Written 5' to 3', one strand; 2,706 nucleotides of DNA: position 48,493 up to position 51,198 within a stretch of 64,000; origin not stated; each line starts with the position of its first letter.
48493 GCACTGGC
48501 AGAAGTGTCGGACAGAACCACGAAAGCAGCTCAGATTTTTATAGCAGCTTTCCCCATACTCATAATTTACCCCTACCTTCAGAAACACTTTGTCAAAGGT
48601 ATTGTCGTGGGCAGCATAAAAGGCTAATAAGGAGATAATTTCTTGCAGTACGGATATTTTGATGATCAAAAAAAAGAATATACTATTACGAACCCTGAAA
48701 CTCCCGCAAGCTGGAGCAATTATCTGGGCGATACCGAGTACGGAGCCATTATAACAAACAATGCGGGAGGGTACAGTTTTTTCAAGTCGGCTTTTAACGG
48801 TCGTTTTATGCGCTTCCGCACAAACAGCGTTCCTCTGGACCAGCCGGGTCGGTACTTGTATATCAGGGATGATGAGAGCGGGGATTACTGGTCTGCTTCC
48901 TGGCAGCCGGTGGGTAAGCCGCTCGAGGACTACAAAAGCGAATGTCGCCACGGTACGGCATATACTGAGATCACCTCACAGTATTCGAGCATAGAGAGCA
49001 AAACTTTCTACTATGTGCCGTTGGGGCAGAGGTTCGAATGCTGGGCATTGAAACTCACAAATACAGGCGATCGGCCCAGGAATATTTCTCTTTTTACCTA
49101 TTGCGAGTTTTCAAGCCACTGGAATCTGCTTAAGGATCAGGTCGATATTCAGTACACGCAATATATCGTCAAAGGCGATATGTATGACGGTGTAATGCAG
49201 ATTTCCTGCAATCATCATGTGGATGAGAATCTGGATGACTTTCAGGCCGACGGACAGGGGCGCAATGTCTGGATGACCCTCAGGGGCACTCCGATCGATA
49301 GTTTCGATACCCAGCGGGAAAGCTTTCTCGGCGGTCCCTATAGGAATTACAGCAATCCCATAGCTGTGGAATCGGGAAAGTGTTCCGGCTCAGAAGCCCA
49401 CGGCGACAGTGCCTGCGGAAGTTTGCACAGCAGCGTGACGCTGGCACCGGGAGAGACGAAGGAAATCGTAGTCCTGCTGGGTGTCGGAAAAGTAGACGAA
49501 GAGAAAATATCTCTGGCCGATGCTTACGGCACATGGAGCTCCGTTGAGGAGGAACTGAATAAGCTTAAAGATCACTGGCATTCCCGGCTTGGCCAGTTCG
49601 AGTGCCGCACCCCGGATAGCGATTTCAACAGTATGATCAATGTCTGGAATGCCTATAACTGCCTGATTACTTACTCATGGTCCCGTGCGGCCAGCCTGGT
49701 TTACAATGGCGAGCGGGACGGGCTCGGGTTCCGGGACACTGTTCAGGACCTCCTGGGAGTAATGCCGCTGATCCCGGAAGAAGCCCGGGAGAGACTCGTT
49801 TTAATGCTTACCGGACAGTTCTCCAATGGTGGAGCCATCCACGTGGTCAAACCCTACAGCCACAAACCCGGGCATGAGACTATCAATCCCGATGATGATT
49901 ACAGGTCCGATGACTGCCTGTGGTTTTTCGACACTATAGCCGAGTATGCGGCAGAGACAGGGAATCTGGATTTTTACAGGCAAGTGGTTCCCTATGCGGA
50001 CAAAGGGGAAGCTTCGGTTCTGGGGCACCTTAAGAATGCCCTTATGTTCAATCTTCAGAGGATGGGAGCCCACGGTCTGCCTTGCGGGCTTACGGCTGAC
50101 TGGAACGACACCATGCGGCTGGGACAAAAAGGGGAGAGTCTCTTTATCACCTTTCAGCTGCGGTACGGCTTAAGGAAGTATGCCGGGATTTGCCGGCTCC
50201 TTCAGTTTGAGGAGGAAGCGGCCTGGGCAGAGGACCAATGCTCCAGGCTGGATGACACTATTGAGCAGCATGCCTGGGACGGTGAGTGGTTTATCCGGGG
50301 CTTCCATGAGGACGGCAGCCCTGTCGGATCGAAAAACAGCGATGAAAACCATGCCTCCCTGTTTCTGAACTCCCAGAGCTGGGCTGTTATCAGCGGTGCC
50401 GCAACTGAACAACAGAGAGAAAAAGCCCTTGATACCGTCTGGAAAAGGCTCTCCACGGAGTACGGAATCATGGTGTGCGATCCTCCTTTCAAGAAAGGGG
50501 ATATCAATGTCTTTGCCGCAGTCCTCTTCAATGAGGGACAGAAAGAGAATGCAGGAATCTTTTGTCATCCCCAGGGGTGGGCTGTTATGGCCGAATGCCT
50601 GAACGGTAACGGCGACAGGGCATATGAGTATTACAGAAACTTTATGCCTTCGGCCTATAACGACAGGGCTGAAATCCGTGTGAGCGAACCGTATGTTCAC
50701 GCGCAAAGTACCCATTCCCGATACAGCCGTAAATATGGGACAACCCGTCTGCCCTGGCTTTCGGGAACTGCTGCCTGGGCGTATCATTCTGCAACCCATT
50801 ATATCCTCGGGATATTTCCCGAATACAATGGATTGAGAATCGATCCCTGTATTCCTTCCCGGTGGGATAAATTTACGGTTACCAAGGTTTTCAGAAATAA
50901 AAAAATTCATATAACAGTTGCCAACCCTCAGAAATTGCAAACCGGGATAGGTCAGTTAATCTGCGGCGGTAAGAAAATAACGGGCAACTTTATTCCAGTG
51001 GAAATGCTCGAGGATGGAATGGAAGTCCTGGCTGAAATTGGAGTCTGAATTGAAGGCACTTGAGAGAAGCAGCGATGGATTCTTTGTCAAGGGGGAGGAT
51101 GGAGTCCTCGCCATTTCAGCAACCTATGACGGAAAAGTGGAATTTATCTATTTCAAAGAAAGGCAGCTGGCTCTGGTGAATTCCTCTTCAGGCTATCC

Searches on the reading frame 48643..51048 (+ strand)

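Call 50: search_protein_families(library=pfam, proteins=[window:48643-51048:+], max_evalue=0.001)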
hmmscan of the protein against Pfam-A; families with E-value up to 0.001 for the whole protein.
window:48643-51048:+ (801 aa): 3 families
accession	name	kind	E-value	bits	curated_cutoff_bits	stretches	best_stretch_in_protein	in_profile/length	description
PF17167.11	Glyco_hydro_94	-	4.4e-139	464.2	27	1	311-723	1-420/420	Glycosyl hydrolase 94 superfamily, catalytic domain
PF06165.18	GH94_b-supersand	-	1.1e-77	261.4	23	1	21-280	1-251/251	Glycosyl hydrolase 94, supersandwich domain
PF03633.20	Glyco_hydro_65C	-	0.00079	19.6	22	0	729-761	6-37/62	Glycosyl hydrolase family 65, C-terminal domain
